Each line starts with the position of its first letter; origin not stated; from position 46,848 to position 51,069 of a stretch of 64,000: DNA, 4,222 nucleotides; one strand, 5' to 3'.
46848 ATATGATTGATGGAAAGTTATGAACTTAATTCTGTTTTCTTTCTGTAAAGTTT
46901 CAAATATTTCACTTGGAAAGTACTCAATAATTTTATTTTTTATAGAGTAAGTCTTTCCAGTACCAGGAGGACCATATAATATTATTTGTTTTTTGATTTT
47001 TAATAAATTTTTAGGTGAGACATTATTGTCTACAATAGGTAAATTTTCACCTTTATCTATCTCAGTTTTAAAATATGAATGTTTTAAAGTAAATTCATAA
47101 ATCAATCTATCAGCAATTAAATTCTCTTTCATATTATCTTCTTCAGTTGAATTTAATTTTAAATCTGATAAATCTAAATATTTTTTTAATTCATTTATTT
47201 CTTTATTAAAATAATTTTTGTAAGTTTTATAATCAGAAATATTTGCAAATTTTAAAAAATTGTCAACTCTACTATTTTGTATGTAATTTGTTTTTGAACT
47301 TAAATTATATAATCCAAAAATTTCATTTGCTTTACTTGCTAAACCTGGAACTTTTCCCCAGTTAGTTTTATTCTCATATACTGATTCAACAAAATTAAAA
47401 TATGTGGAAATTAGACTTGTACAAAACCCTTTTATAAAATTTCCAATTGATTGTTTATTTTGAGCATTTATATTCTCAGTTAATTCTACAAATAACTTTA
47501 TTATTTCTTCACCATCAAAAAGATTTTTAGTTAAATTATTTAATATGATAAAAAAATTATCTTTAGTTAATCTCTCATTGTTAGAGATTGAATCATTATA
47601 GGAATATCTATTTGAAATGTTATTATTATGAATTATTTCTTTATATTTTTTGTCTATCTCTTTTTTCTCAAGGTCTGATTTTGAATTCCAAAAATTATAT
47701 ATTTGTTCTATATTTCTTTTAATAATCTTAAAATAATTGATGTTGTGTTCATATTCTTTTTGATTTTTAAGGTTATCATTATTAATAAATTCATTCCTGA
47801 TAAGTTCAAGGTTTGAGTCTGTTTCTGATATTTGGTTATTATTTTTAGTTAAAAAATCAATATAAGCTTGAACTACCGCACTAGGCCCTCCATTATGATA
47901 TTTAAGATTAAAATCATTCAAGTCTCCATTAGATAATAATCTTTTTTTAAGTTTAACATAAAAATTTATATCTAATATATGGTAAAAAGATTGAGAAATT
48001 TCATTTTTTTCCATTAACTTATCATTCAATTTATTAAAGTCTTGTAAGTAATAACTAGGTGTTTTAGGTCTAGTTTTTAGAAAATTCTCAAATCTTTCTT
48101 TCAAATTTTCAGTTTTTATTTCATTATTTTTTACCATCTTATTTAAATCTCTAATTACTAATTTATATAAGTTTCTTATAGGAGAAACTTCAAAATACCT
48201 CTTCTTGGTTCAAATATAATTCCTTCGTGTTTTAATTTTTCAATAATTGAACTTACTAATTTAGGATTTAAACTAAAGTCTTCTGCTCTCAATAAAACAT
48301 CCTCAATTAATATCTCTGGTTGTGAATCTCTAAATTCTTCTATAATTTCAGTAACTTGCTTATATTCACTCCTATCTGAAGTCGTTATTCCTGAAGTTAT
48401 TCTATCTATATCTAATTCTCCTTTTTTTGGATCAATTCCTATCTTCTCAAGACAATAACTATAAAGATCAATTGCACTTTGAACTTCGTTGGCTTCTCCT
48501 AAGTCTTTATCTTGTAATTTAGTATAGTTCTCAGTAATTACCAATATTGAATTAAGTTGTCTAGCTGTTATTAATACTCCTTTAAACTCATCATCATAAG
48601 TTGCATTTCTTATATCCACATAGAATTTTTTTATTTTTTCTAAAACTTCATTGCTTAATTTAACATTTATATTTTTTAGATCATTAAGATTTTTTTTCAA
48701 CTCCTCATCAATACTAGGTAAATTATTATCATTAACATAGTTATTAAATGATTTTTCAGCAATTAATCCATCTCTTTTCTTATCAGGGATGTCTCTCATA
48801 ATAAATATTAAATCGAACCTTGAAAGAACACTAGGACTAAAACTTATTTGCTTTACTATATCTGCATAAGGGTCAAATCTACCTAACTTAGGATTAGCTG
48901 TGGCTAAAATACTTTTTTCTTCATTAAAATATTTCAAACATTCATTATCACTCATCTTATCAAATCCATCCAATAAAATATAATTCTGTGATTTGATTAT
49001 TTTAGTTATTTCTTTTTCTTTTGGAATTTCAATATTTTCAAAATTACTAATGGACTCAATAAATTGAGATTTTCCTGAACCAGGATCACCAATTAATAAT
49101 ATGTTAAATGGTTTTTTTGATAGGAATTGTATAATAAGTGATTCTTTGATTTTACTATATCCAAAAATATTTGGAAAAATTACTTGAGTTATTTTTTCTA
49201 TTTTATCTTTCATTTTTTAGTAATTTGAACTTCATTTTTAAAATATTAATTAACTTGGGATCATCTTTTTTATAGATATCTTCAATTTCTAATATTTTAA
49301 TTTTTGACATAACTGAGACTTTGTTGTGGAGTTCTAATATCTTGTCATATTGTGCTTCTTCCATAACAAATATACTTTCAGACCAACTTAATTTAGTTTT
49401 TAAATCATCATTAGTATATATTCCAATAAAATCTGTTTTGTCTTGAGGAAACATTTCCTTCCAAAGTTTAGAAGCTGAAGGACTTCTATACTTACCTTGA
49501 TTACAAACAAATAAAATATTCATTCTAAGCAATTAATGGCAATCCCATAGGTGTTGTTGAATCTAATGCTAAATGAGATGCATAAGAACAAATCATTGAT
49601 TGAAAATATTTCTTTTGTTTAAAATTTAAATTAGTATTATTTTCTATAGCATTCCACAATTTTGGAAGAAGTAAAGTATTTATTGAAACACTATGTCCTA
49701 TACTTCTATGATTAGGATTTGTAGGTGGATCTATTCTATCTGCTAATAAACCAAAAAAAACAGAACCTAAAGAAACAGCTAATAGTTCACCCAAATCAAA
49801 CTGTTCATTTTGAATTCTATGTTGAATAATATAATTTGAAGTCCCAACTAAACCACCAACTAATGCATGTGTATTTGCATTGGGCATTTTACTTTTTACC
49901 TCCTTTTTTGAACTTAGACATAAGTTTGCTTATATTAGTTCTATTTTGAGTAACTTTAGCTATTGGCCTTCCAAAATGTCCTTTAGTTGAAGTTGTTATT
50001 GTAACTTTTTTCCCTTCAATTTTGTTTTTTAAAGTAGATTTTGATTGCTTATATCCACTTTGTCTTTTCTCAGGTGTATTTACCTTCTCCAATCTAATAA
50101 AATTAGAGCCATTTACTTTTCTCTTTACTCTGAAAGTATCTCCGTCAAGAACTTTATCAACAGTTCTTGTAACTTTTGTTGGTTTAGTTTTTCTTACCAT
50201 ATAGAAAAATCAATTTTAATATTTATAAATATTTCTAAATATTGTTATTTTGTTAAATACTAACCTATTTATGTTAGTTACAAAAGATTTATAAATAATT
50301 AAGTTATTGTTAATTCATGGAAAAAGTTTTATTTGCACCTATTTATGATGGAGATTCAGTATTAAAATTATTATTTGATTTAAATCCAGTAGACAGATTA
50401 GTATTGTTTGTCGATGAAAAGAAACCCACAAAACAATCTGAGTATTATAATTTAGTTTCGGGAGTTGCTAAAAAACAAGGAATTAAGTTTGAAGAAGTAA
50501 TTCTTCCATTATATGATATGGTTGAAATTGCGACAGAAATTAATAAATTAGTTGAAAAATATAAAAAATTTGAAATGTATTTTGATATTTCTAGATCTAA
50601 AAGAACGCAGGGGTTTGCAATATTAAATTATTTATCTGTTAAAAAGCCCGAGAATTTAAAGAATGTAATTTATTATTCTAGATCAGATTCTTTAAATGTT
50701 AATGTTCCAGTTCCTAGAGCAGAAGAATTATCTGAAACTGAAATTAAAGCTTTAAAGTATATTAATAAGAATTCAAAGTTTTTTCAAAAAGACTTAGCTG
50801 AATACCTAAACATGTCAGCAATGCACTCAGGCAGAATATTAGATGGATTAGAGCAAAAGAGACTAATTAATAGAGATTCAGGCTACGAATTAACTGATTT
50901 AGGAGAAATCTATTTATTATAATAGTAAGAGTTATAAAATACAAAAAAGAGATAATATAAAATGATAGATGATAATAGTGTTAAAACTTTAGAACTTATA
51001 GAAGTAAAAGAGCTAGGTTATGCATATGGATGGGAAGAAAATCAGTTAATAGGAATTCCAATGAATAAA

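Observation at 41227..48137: McrB-McrC translationally coupled to a UvrD helicase fused to a Cas4-like Fe-S nuclease: a candidate three-component modification-dependent system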

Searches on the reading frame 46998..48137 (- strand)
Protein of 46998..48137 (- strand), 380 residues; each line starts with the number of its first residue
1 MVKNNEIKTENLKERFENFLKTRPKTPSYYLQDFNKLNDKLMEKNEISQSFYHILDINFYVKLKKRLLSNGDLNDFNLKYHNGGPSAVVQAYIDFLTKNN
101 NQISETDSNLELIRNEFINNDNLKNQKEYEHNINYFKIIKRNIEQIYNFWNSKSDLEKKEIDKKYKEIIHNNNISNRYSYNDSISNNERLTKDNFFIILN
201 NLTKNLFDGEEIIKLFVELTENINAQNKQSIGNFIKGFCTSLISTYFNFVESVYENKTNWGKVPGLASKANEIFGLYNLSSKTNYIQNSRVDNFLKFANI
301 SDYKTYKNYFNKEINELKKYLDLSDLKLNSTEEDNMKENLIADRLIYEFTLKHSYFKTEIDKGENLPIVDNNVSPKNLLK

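Call 44: search_protein_representatives(protein=window:46998-48137:-)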
Query: 380 residues. Proteins with E-value up to 0.001 (for the whole library): 11; up to 1e-10: 3; up to 1e-30: 1. The best 11 are listed.
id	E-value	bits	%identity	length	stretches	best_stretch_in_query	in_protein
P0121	3.4e-237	803.1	100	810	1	1-380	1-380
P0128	6.4e-16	75.3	39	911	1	9-202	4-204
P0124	4.6e-14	69.2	38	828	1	106-352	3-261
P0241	5.7e-08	49.1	41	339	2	47-99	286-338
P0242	1.7e-07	47.5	31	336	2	10-98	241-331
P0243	6.4e-06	42.4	44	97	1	5-96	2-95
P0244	1.4e-04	38.0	43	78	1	48-101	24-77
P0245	3.1e-04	36.8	36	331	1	25-158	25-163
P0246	4.5e-04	36.3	41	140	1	10-99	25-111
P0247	5.0e-04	36.2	37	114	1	22-96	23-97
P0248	6.1e-04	35.9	38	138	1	15-105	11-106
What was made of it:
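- Checked: Only 11 proteins reach E<=1e-3 among 1.84 billion representatives (call 44).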

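Call 56: predict_structure(alignment_id=A6)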
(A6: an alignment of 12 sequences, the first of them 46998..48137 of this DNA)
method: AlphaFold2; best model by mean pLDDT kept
length: 380 residues; sequences in the alignment: 12
mean_pLDDT: 59.6   pTM: 0.34
mean pLDDT of the five models: 59.6, 59.3, 58.9, 58.6, 58.0
residues with pLDDT >= 90: 74; 70-90: 57; 50-70: 60; < 50: 189
segments of 3 or more residues with pLDDT < 50: 1-6, 101-118, 120-132, 172-228, 230-232, 241-298, 355-361, 363-380
pLDDT, mean of each block of 10 residues (from residue 1): 44 92 86 96 96 94 94 96 95 88 40 43 45 51 61 79 58 37 31 42 35 41 44 49 45 35 33 33 40 45 60 75 83 78 64 48 43 45
secondary structure, 60 per line:
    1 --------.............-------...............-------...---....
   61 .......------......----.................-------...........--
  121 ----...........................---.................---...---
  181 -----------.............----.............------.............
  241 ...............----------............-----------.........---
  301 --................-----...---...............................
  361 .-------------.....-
elements in order: H9-21 H29-43 H57-67 H74-79 H84-100 H108-118 H125-151 H155-171 H192-204 H209-221 H228-255 H266-277 H289-297 H303-318 H330-361 H375-379
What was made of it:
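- Tried and rejected: The 380-residue model was mostly low confidence (call 56).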

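Call 60: fold_search(model_id=the predicted structure, library=pdb)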
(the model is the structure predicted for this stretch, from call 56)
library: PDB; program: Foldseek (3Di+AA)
matches with E <= 10: 5; with E <= 0.001: 0
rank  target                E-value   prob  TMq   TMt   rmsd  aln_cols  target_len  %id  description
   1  6ek4_C                2.8e+00  0.02  0.10  0.11  37.3       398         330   12  PaxB from Photorhabdus luminescens (released 2018-05-16)
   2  6ldi_F                4.5e+00  0.01  0.09  0.08  26.9       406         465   12  The cryo-EM structure of E. coli CueR transcription activation complex (released 2020-09-30)
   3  7w5y_F                5.0e+00  0.01  0.09  0.08  26.5       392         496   14  Cryo-EM structure of SoxS-dependent transcription activation complex with fpr promoter DNA (released 2022-10-26)
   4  8djk_A                6.1e+00  0.03  0.11  0.16  20.3       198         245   16  HMGCR-UBIAD1 Complex State 2 (released 2022-08-03)
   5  6eie                  9.4e+00  0.03  0.12  0.10  13.6       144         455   19  Ras guanine nucleotide exchange factor SOS2 (Rem-cdc25), with surface mutations (released 2019-02-06)

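Call 63: search_protein_families(library=pfam, proteins=[P0241, P0242, P0243, P0245, P0246], max_evalue=0.01)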
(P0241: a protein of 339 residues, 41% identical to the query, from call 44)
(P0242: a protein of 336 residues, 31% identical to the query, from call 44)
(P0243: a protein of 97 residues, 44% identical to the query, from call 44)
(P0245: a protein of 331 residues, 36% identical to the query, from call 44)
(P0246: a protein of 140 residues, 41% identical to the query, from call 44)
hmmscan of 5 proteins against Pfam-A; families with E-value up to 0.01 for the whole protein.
P0241 (339 aa): 2 families
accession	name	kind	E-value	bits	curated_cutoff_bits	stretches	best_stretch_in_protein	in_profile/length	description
PF13455.12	MUG113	-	4e-12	47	22.3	1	17-80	1-62/73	Meiotically up-regulated gene 113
PF10544.15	T5orf172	-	7.6e-12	46.1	20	1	3-81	2-90/101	T5orf172 domain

P0242 (336 aa): 3 families
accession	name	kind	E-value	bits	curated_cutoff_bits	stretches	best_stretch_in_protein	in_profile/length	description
PF10544.15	T5orf172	-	6.5e-17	62.3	20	1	7-86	1-92/101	T5orf172 domain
PF13455.12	MUG113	-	1.3e-13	51.8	22.3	1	21-83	1-62/73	Meiotically up-regulated gene 113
PF02146.23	SIR2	-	0.0052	17.2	24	0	227-289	28-91/180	Sir2 family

P0243 (97 aa): 1 family
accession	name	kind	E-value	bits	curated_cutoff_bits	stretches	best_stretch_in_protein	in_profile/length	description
PF08112.16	ATP-synt_E_2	-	0.0054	17.4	25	0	34-67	12-44/56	ATP synthase epsilon subunit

P0245 (331 aa): 7 families
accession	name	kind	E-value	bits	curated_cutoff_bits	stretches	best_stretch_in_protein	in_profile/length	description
PF07728.20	AAA_5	-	2.7e-09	37.6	22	1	136-319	1-139/139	AAA domain (dynein-related subfamily)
PF13401.12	AAA_22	-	4.6e-06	27.4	27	1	135-243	6-109/130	AAA domain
PF00004.35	AAA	-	0.00067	20.5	21.2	1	137-233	1-73/131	ATPase family associated with various cellular activities (AAA)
PF13245.12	AAA_19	-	0.0026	18.4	25.1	1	131-230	8-103/134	AAA domain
PF01443.25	Viral_helicase1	-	0.0027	18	21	1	138-171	2-33/228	Viral superfamily 1 RNA helicase core domain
PF12775.13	AAA_7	-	0.0048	16.9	25.8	0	134-182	33-78/181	P-loop containing dynein motor region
PF05673.19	DUF815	-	0.006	16.2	23.8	0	110-158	28-77/249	Protein of unknown function (DUF815)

P0246 (140 aa): 0 families

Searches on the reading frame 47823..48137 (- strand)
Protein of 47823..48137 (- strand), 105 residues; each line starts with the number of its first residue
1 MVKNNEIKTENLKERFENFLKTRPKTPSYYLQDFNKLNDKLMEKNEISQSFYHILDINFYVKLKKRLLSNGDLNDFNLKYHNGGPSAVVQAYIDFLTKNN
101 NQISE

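Call 63: search_protein_families(library=pfam, proteins=[window:47823-48137:-], max_evalue=0.01)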
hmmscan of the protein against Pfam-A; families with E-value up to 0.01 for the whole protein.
window:47823-48137:- (105 aa): 0 families

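Call 68: predict_structure(alignment_id=A8)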
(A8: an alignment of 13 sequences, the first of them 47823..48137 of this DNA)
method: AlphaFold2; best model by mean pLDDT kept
length: 105 residues; sequences in the alignment: 13
mean_pLDDT: 85.3   pTM: 0.77
mean pLDDT of the five models: 85.3, 84.0, 83.1, 82.4, 81.5
residues with pLDDT >= 90: 64; 70-90: 26; 50-70: 7; < 50: 8
segments of 3 or more residues with pLDDT < 50: 1-5, 103-105
pLDDT, mean of each block of 10 residues (from residue 1): 52 90 84 94 94 92 92 92 91 90 50
secondary structure, 60 per line:
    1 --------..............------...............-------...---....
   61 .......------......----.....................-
elements in order: H9-22 H29-43 H57-67 H74-79 H84-104

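Call 71: fold_search(model_id=the predicted structure, library=pdb)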
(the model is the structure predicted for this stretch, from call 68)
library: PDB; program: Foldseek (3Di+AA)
matches with E <= 10: 2; with E <= 0.001: 0
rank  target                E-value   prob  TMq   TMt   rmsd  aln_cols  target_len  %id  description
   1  3kaw_C                9.6e+00  0.04  0.26  0.27  11.0        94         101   10  Crystal Structure of PA2107 PROTEIN from Pseudomonas aeruginosa, Northeast Structural Genomics Consortium Target PaR19 (released 2009-10-27)
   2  7cra                  9.6e+00  0.03  0.25  0.16  10.2       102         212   15  Crystal structure of the N-terminal fragment (residue 1-291) of LonA protease from Meiothermus taiwanensis (released 2021-05-26)
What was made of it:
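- Tried and rejected: Fold search of the McrB N-terminal models against the PDB (calls 60, 71).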

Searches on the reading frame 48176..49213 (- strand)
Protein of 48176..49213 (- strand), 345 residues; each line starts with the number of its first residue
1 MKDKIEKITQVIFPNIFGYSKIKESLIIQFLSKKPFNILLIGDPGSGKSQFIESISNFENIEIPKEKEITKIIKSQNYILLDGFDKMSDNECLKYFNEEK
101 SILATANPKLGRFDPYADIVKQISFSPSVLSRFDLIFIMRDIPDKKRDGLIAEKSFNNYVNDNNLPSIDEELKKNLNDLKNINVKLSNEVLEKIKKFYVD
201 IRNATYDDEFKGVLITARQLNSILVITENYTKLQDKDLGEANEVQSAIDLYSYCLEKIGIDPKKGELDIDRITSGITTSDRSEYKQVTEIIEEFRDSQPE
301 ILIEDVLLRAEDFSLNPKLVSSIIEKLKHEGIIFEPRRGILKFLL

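Call 4: search_protein_families(library=pfam, proteins=[window:48176-49213:-], max_evalue=0.01)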
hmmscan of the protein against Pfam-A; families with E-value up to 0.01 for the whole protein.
window:48176-49213:- (345 aa): 7 families
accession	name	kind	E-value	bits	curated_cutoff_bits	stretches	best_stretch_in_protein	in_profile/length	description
PF00493.29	MCM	-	2.5e-26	92.6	23.3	2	97-158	162-223/224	MCM P-loop domain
PF17855.7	MCM_lid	-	1.8e-11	44.8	27.4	1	172-253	3-85/87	MCM AAA-lid domain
PF21120.3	MCM_WH_arc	-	3.4e-05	24.2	26.1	1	287-342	10-63/63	Archaeal MCM, winged-helix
PF07728.20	AAA_5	-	0.0036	17.7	22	0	37-57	1-21/139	AAA domain (dynein-related subfamily)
PF04665.18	Pox_A32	-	0.0041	17.1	22.8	0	31-55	9-33/242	Poxvirus A32 protein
PF01580.24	FtsK_SpoIIIE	-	0.0079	16.1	24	0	23-54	27-58/221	FtsK/SpoIIIE family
PF05673.19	DUF815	-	0.0089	15.6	23.8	0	5-57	19-75/249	Protein of unknown function (DUF815)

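Call 5: search_protein_families(library=padloc, proteins=[window:48176-49213:-], max_evalue=0.01)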
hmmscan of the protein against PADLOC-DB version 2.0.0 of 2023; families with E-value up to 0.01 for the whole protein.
window:48176-49213:- (345 aa): 4 families
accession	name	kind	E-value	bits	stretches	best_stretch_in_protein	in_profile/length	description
PDLC04140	mad8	-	7.3e-05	20.4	1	34-231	26-137/314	mads_8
PDLC00265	PtuA1|PtuA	-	0.00037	17.7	1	32-76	27-70/479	AAA ATPase domain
PDLC04177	HEC-01A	-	0.0038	14.3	0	33-61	25-52/393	-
PDLC04175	HEC-01A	-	0.0082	13.2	0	15-61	10-51/363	-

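Call 6: search_protein_families(library=ncbifam, proteins=[window:48176-49213:-], max_evalue=0.01)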
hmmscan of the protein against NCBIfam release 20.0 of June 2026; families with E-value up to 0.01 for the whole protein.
window:48176-49213:- (345 aa): 2 families
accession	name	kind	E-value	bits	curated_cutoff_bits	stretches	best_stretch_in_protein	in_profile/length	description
NF040949.1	minchrom_main_MCM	domain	6.3e-58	196.6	940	2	97-342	429-680/682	minichromosome maintenance protein MCM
TIGR02746.1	TraC-F-type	equivalog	0.0056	14.6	567.05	0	30-54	424-449/800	type IV secretion system protein TraC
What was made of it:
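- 48176..49213 (-): Truncated MCM gene (C-terminal part of the P-loop, lid and winged helix). A remnant of it marks the 5' border of the variable slot in four lineages. Calls 4 and 6.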

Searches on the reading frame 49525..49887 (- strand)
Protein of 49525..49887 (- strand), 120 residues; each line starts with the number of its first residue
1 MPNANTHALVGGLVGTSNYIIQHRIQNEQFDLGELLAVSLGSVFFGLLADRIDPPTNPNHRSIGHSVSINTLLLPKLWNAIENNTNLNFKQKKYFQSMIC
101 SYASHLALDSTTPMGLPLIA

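Call 4: search_protein_families(library=pfam, proteins=[window:49525-49887:-], max_evalue=0.01)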
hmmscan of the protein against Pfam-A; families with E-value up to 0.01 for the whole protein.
window:49525-49887:- (120 aa): 1 family
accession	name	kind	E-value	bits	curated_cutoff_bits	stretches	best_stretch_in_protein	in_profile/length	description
PF04307.19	YdjM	-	1.6e-08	34.7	29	1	3-119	3-116/176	YdjM inner membrane protein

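Call 5: search_protein_families(library=padloc, proteins=[window:49525-49887:-], max_evalue=0.01)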
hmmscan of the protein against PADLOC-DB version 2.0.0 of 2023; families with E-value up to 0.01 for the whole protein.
window:49525-49887:- (120 aa): 0 families

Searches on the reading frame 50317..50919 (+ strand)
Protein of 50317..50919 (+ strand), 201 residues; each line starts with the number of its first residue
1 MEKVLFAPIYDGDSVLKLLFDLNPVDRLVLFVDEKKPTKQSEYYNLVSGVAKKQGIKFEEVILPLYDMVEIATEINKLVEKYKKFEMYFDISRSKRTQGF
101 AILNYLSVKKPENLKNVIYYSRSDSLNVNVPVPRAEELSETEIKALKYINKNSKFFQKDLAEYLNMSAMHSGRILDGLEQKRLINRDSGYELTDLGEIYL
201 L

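Call 40: search_protein_families(library=pfam, proteins=[window:50317-50919:+], max_evalue=0.001)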
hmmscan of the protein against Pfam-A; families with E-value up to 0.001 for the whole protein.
window:50317-50919:+ (201 aa): 4 families
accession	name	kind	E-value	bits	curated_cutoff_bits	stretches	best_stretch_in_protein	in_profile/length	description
PF19810.5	HFX_2341_N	-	8.1e-06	26.7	30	1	13-102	12-101/120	HFX_2341-like, N-terminal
PF22662.2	Csa3_N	-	5.4e-05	23.6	27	1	13-104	12-106/120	Csa3 CRISPR-associated Rossmann-like domain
PF25213.1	HVO_A0261_N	-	6.3e-05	23.2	35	1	157-199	27-70/86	HVO_A0261 N-terminal domain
PF01047.28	MarR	-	7.3e-05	23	24.6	1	138-186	1-49/59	MarR family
